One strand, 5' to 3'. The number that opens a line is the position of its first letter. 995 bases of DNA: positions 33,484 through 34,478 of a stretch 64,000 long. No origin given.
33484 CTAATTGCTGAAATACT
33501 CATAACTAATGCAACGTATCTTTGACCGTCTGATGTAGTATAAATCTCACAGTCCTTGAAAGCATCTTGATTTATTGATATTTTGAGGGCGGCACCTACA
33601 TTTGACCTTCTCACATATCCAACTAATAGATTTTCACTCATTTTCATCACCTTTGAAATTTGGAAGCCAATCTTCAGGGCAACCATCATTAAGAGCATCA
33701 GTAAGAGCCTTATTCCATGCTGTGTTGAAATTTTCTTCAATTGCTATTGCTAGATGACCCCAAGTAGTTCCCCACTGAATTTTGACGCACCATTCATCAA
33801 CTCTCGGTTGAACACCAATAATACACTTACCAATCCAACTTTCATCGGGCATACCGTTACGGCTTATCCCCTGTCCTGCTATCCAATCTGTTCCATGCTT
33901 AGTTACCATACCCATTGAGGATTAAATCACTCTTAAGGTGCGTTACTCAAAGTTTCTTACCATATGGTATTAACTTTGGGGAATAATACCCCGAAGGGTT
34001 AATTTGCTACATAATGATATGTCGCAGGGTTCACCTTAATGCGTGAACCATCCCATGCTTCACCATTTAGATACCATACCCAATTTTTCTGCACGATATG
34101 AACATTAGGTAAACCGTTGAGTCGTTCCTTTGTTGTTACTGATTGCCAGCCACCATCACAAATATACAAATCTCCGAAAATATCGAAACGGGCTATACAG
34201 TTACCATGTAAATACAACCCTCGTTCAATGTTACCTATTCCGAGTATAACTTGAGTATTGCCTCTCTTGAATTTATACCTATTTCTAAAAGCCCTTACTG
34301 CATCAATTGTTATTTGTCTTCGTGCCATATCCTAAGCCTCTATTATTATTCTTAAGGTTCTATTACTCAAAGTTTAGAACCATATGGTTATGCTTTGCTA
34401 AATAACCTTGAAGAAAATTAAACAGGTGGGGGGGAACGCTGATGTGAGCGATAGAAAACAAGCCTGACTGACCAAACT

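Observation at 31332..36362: Promoter-dyad-hairpin cassette array: 12 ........-centred dyads delimiting small genes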

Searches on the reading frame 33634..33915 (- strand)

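Call 23: search_protein_families(library=pfam, proteins=[window:33634-33915:-], max_evalue=0.1)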
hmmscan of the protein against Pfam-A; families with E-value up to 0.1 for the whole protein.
window:33634-33915:- (93 aa): 1 family
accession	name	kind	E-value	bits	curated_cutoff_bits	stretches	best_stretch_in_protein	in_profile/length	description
PF25087.1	GMPPB_C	-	0.073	13.2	39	1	24-63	50-88/110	GMPPB C-terminal domain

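Call 84: search_protein_families(library=phrogs, proteins=[window:33634-33915:-], max_evalue=0.01)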
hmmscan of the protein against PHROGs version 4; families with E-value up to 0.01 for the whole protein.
window:33634-33915:- (93 aa): 0 families

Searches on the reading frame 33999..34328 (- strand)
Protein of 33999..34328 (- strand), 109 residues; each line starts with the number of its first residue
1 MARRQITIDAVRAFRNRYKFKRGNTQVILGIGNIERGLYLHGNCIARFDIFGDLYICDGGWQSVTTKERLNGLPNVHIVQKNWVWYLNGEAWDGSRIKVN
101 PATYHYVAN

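Call 23: search_protein_families(library=pfam, proteins=[window:33999-34328:-], max_evalue=0.1)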
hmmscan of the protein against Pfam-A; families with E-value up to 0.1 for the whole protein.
window:33999-34328:- (109 aa): 1 family
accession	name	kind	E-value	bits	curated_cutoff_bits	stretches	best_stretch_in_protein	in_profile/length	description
PF23790.1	Kyano_Gp96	-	4.8e-17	62.5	27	1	4-90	2-93/110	Kyanoviridae Gp96 protein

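Call 84: search_protein_families(library=phrogs, proteins=[window:33999-34328:-], max_evalue=0.01)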
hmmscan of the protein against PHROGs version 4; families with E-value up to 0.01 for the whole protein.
window:33999-34328:- (109 aa): 3 families
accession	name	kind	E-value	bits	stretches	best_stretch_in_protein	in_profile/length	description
phrog_554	-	unknown function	7.5e-22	78.7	1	4-91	2-94/109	-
phrog_12194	-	unknown function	0.00048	20.7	1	11-82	165-234/259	-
phrog_19389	-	unknown function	0.0038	17.6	1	36-78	51-93/250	-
